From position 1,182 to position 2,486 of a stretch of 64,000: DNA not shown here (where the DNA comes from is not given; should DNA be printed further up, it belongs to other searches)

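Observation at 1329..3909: KwaB-like (DUF4868?) protein without KwaA, paired with a Pif1-type helicase and translationally coupled to yvcK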

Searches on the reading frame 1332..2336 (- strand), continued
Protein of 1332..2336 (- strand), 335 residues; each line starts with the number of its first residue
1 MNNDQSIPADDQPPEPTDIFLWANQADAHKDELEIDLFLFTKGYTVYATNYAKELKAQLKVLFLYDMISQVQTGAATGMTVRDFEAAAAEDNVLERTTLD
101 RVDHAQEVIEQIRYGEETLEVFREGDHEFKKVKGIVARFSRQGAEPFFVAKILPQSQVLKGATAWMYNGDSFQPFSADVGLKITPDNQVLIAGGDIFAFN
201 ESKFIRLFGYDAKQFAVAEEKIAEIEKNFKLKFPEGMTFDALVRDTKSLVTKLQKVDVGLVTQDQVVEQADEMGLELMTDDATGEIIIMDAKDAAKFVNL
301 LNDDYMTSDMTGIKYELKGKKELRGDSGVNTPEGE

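Call 39: fold_search(model_id=the predicted structure, library=pdb)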
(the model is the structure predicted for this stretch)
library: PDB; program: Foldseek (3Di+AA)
matches with E <= 10: 111; with E <= 0.001: 6
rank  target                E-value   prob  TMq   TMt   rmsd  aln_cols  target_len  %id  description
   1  9mtn_K                1.0e-12  1.00  0.43  0.48  12.7       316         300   14  Crystal structure of KwaB (released 2025-08-06)
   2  9mrx_D                1.5e-12  1.00  0.45  0.47  12.7       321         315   14  Cryo-EM structure of KwaA-KwaB complex (released 2025-08-06)
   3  9mtn_A                1.9e-12  1.00  0.45  0.48  12.5       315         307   13  Crystal structure of KwaB (released 2025-08-06)
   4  9mtn_C                4.8e-12  1.00  0.46  0.50  12.5       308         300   15  Crystal structure of KwaB (released 2025-08-06)
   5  9mtn_B                6.7e-12  1.00  0.43  0.48  12.9       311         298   14  Crystal structure of KwaB (released 2025-08-06)
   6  9nyu_A                1.5e-11  1.00  0.44  0.46  13.1       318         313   15  Crystal structure of KwaB dimer (released 2025-08-06)
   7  9e5c_4y               6.6e-01  0.02  0.10  0.06  21.1       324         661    9  Cryo-EM structure of 96 nm repeat of microtubule doublet from T. brucei flagellum (released 2025-03-12)
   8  1nd4_A                9.2e-01  0.02  0.09  0.12  20.9       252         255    9  Crystal structure of aminoglycoside-3'-phosphotransferase-IIa (released 2003-09-16)
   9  5xnw                  1.2e+00  0.02  0.10  0.11  18.7       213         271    8  Crystal structure of ExoY, a unique nucleotidyl cyclase toxin from Pseudomonas aeruginosa (released 2018-05-30)
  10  1zyl                  1.2e+00  0.02  0.08  0.09  21.3       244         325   13  Crystal Structure of Hypothetical Protein YihE from Escherichia coli (released 2006-09-19)
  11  3ooj_D                1.2e+00  0.02  0.11  0.08  20.4       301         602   10  C1A mutant of E. coli GlmS in complex with glucose-6P and glutamate (released 2011-10-19)
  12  5j9u_A                1.3e+00  0.02  0.10  0.11  17.2       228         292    9  Crystal structure of the NuA4 core complex (released 2016-10-26)
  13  6z46_B                1.4e+00  0.01  0.09  0.11  22.7       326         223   11  Structure of the S. acidocaldarius 20S proteasome (Saci0613/Saci0662) (released 2020-08-05)
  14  1dnl                  2.0e+00  0.01  0.08  0.11  21.0       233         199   12  X-RAY STRUCTURE OF ESCHERICHIA COLI PYRIDOXINE 5'-PHOSPHATE OXIDASE COMPLEXED WITH FMN AT 1.8 ANGSTROM RESOLUTION (released 2000-01-05)
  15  5sxf_A                2.4e+00  0.01  0.08  0.04  19.6       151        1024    9  Crystal Structure of PI3Kalpha in complex with fragment 9 (released 2017-02-15)
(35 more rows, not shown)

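Call 42: search_solved_structures(query=A1, max_evalue=1, show_alignments=2)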
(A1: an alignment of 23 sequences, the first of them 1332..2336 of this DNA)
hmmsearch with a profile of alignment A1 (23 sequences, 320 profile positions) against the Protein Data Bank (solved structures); distinct sequences matched with E-value up to 1: 6.
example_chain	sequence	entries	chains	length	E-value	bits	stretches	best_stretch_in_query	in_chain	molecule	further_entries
9o0i_H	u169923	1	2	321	4.7e-05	26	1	48-317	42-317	Kiwa protein KwaB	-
9mrx_K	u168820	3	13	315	0.00018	24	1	48-314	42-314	Kiwa protein KwaB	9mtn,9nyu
5d60_A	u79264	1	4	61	0.0097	18.4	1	200-245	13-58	Putative transcription factor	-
4py5_A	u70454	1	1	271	0.035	16.5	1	211-248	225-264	Ribonuclease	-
5d5y_B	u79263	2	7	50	0.13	14.7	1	200-236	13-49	Putative transcription factor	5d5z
3okq_A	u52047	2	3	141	0.37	13.2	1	204-274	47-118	Bud site selection protein 6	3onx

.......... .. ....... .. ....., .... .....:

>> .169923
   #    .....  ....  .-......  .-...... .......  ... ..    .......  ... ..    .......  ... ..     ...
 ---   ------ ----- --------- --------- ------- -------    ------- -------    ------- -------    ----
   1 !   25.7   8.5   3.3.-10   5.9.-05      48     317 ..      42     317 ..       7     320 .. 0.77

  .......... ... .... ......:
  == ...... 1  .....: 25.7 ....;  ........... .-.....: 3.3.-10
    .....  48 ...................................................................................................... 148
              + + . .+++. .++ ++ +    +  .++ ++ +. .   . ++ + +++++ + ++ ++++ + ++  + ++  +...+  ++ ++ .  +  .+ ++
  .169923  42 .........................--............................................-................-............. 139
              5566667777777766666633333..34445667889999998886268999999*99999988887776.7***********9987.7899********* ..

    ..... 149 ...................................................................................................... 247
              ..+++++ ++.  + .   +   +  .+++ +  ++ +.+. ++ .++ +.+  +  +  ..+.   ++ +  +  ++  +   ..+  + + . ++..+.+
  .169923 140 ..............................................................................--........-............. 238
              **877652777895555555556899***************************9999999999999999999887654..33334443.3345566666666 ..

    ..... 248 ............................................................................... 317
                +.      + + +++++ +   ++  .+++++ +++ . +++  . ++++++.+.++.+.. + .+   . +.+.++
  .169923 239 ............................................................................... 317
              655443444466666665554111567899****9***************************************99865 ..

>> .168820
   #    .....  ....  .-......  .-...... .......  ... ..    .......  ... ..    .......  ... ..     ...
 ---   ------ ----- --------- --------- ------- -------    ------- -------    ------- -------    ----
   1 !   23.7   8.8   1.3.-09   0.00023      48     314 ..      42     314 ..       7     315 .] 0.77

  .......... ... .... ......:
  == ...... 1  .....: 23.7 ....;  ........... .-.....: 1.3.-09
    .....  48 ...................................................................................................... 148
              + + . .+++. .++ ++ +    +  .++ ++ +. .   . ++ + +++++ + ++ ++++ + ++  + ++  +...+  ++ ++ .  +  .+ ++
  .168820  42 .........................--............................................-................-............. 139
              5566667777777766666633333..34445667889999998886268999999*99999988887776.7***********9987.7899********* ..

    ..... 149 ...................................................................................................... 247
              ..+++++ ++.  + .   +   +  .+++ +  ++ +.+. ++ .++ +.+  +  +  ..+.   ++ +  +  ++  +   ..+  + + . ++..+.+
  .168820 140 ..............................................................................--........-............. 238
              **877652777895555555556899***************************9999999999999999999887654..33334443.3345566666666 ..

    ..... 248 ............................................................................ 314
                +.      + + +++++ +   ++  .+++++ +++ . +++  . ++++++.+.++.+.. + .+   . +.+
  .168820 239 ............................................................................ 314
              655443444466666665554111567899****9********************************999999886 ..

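Call 46: find_related_loci(query=A4, collection=metagenome_contigs, flank=7000)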
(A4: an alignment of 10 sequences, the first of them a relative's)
Query A4 (320 aa) in metagenome_contigs; peptide patterns used: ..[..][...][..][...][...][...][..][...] (x = any residue, [..] = any of these).
600 stretches matched a pattern (row limit reached: there are more); 430 encode a relative of the query (tblastn E <= 1e-3); the best 80 are kept; 80 distinct loci.
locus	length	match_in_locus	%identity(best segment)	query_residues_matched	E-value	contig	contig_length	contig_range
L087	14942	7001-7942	51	6-317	3e-94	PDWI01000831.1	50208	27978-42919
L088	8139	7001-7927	49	6-313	3e-90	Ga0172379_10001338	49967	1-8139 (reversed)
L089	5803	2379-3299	49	8-313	1e-89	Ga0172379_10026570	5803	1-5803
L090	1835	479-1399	48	8-313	3e-92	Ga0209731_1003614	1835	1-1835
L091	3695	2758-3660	44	8-307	1e-85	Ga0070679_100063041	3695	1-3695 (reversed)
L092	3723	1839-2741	44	8-307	1e-85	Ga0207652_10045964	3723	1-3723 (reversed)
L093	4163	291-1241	42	4-320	2e-83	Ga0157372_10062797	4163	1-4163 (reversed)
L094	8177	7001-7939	44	8-320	2e-82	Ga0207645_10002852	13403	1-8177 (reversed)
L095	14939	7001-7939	44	8-320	2e-82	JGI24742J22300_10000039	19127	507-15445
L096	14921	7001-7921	44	8-313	4e-82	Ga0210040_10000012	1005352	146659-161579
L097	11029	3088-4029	43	8-320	2e-81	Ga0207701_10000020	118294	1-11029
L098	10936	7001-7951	42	4-320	3e-81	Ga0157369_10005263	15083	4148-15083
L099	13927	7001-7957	42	4-320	6e-81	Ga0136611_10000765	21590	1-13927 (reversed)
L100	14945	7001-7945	43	6-320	4e-81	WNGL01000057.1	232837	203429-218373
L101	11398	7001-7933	41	4-313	3e-81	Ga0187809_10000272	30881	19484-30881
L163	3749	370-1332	40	1-320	3e-69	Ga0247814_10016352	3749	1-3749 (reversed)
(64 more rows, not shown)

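Call 50: search_protein_families(library=pfam, proteins=[L029:4636-5931:+, L055:3220-4902:+, L055:4906-5799:+, L041:5177-5860:-, L032:4718-5233:+, L032:7053-9035:+, L081:10869-11714:-], max_evalue=0.01)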
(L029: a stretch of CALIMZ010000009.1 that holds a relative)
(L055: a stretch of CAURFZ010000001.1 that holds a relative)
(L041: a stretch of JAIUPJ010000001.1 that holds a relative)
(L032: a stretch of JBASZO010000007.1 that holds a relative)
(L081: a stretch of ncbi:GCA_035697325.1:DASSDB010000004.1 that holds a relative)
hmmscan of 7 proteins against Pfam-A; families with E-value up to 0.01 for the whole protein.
L029:4636-5931:+ (432 aa): 4 families
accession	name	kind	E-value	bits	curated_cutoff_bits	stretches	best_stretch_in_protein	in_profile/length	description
PF00481.26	PP2C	-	5.4e-10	39.8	20.3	1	218-332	31-139/255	Protein phosphatase 2C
PF13672.11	PP2C_2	-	1.1e-06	28.9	24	1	212-379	13-175/209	Protein phosphatase 2C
PF07228.17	SpoIIE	-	2.4e-05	24.8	25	1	271-430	40-190/192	Stage II sporulation protein E (SpoIIE)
PF00498.31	FHA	-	0.001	19.9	20.7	1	143-190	16-62/67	FHA domain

L055:3220-4902:+ (561 aa): 2 families
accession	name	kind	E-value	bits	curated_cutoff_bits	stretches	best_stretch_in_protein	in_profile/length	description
PF07728.20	AAA_5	-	2e-12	47.8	22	1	89-221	3-139/139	AAA domain (dynein-related subfamily)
PF00004.35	AAA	-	1.4e-05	26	21.2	1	89-162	2-71/131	ATPase family associated with various cellular activities (AAA)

L055:4906-5799:+ (298 aa): 1 family
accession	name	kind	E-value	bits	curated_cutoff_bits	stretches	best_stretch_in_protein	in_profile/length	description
PF23822.1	DUF7192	-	5e-42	144.6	27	1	15-281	13-273/281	Domain of unknown function (DUF7192)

L041:5177-5860:- (228 aa): 0 families

L032:4718-5233:+ (172 aa): 0 families

L032:7053-9035:+ (661 aa): 0 families

L081:10869-11714:- (282 aa): 1 family
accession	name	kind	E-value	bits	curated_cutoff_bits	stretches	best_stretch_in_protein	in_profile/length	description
PF14067.11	LssY_C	-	3.8e-45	154.3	25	1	70-274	3-187/188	LssY C-terminus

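Call 52: search_protein_families(library=phrogs, proteins=[window:1332-2336:-, L085:7998-8963:+, L055:3220-4902:+, L055:4906-5799:+], max_evalue=0.001)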
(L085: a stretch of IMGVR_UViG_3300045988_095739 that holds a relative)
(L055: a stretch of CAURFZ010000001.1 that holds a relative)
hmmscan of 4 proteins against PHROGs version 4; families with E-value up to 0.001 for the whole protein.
window:1332-2336:- (335 aa): 1 family
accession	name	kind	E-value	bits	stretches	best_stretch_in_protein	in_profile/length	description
phrog_11123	-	unknown function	2.4e-05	24.8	1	83-311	79-313/322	-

L085:7998-8963:+ (321 aa): 0 families

L055:3220-4902:+ (561 aa): 5 families
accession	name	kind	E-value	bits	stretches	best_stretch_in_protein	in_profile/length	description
phrog_249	-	moron, auxiliary metabolic gene and host takeover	1.8e-45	156.9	1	37-328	81-370/380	porphyrin biosynthesis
phrog_16448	-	other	2.5e-05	23.8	1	76-222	440-586/680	ATPase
phrog_3757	-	unknown function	0.00017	22.1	0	72-158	113-194/367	-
phrog_1297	-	other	0.00027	21.1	1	76-167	16-118/356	ATPase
phrog_168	-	DNA, RNA and nucleotide metabolism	0.00092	20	0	88-227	45-157/314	clamp loader of DNA polymerase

L055:4906-5799:+ (298 aa): 1 family
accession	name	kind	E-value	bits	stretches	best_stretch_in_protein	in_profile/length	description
phrog_1909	-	unknown function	6.4e-40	138.2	1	9-262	10-265/287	-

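Call 55: find_homologous_proteins(query=P0174, max_evalue=0.001)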
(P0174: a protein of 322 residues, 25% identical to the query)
Query P0174 (322 aa): 4 proteins with E <= 0.001 among 1759 candidates.
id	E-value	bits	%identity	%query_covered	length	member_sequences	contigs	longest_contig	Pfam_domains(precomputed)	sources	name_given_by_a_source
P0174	1.2e-209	713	100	100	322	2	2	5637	PF16162.11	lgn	-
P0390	2.6e-139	482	68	99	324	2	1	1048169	PF16162.11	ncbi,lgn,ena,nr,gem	ncbi:MAG TPA: Kiwa anti-phage protein KwaB-like domain-containing protein [Verrucomicrobiae bacteriu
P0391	3.6e-109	383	57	99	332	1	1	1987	PF16162.11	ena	-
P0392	2.8e-85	304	44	99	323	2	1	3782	PF16162.11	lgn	-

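Call 56: find_encoding_contigs(protein=P0390, flank=8000, max_places=2)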
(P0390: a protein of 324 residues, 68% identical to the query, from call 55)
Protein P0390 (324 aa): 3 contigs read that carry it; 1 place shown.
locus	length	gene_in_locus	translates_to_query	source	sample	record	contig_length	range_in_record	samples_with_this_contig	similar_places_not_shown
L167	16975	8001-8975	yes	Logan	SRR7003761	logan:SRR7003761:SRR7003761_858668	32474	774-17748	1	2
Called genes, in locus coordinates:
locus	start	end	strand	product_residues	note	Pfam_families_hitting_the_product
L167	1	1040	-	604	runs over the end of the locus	?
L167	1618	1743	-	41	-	-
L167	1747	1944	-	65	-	-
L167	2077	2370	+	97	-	-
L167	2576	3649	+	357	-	PF00145:DNA_methylase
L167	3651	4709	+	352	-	PF09565:RE_NgoFVII, PF20731:RE_NgoFVII_C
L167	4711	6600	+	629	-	PF10593:Z1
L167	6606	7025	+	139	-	PF03852:Vsr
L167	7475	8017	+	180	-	PF28043:KwaA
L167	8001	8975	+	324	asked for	PF16162:KwaB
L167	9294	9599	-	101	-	-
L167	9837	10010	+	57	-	-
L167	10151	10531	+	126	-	-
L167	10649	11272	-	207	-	PF00574:CLP_protease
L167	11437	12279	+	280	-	-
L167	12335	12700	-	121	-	PF12680:SnoaL_2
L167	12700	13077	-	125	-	PF03779:SPW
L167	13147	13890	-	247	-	PF03959:FSH1 (weak), PF12146:Hydrolase_4, PF00561:Abhydrolase_1, PF00975:Thioesterase, PF12697:Abhydrolase_6, PF07859:Abhydrolase_3 (weak), PF06821:Ser_hydrolase (weak), PF00561:Abhydrolase_1 (weak), +1 more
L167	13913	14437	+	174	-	-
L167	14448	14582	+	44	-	-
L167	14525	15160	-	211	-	PF00730:HhH-GPD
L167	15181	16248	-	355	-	-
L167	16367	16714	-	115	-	-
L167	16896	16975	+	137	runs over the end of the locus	-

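Call 57: find_encoding_contigs(protein=P0174, flank=5000, max_places=2)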
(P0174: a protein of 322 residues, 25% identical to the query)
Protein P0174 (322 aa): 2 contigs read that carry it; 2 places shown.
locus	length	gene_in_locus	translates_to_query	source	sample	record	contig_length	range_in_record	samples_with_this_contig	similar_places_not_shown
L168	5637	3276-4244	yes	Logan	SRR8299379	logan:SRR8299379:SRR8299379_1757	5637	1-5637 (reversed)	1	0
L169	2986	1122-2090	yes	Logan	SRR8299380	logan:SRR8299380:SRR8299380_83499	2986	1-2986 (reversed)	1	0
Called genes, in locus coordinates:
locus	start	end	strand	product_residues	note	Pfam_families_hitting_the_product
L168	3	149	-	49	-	?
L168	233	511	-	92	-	-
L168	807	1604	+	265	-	PF01844:HNH, PF14279:HNH_5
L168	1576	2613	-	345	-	PF00145:DNA_methylase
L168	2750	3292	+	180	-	PF28043:KwaA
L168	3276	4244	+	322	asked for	PF16162:KwaB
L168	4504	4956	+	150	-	PF00293:NUDIX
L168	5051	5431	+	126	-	PF07237:DUF1428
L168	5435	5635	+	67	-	?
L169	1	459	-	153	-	?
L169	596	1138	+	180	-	PF28043:KwaA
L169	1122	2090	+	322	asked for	PF16162:KwaB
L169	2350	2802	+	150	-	PF00293:NUDIX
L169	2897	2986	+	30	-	?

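Call 62: fold_search(model_id=the predicted structure, library=viral)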
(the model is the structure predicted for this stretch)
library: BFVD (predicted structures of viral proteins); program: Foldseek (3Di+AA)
matches with E <= 10: 202; with E <= 0.001: 2
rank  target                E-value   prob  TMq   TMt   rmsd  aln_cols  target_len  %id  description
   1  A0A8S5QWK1            5.3e-26  1.00  0.60  0.92   2.2       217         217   48  Uncharacterized protein (Fragment) [Siphoviridae sp. ctQNW6]
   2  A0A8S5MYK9            7.0e-07  1.00  0.42  0.46  10.0       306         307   11  Uncharacterized protein (Fragment) [Siphoviridae sp. ctYyB9]
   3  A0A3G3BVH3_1          2.0e-01  0.04  0.09  0.03  30.2       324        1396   13  Tail tape measure protein [Bacillus phage vB_BcoS-136]
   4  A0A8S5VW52            3.4e-01  0.16  0.11  0.22  14.2       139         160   12  (no name in the UniProt tables at hand)
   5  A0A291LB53            3.7e-01  0.08  0.10  0.15  13.8       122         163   14  Lysozyme [Caulobacter phage Lullwater]
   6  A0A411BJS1            6.4e-01  0.03  0.10  0.12  19.4       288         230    9  (no name in the UniProt tables at hand)
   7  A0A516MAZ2            6.4e-01  0.03  0.12  0.13  18.4       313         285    8  (no name in the UniProt tables at hand)
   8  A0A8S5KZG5            8.6e-01  0.02  0.10  0.09  15.3       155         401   15  Maturation protein (Fragment) [ssRNA phage SRR6960799_32]
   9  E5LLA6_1              8.6e-01  0.02  0.09  0.04  18.2       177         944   13  Polyprotein (Fragment) [Ranunculus latent virus]
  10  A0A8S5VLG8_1          1.1e+00  0.01  0.09  0.05  27.1       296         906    7  (no name in the UniProt tables at hand)
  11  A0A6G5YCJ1            1.2e+00  0.04  0.09  0.14  13.6       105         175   13  (no name in the UniProt tables at hand)
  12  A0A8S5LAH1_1          1.2e+00  0.04  0.18  0.07  22.7       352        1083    9  Lysozyme [Myoviridae sp. ctPuP5]
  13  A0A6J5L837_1          1.2e+00  0.03  0.16  0.06  23.0       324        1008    9  Uncharacterized protein [uncultured Caudovirales phage]
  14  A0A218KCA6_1          1.2e+00  0.02  0.09  0.04  26.2       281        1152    9  Putative tail tape measure protein [Bacillus phage PBC2]
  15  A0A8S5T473            1.3e+00  0.06  0.07  0.22  11.8        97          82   14  Uncharacterized protein [Myoviridae sp. ctqfO1]
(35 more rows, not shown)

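Call 64: search_protein_families(library=pfam, proteins=[P0135, P0145, P0149, P0260, P0122, L168:2750-3289:+], max_evalue=0.01)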
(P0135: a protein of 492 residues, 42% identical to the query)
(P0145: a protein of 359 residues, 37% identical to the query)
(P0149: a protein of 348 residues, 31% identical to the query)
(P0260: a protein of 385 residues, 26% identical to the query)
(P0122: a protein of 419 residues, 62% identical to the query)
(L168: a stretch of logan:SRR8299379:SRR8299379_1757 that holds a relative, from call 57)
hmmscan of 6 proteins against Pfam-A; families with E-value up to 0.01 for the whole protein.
P0135 (492 aa): 1 family
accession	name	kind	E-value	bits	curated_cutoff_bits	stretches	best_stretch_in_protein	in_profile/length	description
PF16162.10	KwaB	-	1.1e-09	39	26.3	1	294-471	2-182/186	Kiwa protein KwaB-like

P0145 (359 aa): 1 family
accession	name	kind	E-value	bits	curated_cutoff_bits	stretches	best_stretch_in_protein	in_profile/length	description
PF16162.10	KwaB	-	7e-12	46.2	26.3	1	167-342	4-182/186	Kiwa protein KwaB-like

P0149 (348 aa): 1 family
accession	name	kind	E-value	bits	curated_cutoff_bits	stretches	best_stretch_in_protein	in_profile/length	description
PF16162.10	KwaB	-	5.6e-05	23.7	26.3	1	181-329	36-182/186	Kiwa protein KwaB-like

P0260 (385 aa): 2 families
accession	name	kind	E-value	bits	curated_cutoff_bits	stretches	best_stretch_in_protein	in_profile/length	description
PF16162.10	KwaB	-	9.7e-13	49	26.3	1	180-324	43-186/186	Kiwa protein KwaB-like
PF01047.28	MarR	-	0.0097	16.2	24.6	0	258-298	17-58/59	MarR family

P0122 (419 aa): 1 family
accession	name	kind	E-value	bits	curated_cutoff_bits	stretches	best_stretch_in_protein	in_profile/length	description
PF16162.10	KwaB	-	8.2e-16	59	26.3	1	209-389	2-186/186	Kiwa protein KwaB-like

L168:2750-3289:+ (180 aa): 0 families

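Call 65: search_protein_families(library=ncbifam, proteins=[window:1332-2336:-], max_evalue=0.001)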
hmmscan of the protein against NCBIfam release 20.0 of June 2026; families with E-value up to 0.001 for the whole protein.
window:1332-2336:- (335 aa): 1 family
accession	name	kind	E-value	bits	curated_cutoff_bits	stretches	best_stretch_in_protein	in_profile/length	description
NF041623.1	KwaB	equivalog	1.5e-13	50.6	200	1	29-320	10-305/306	anti-phage protein KwaB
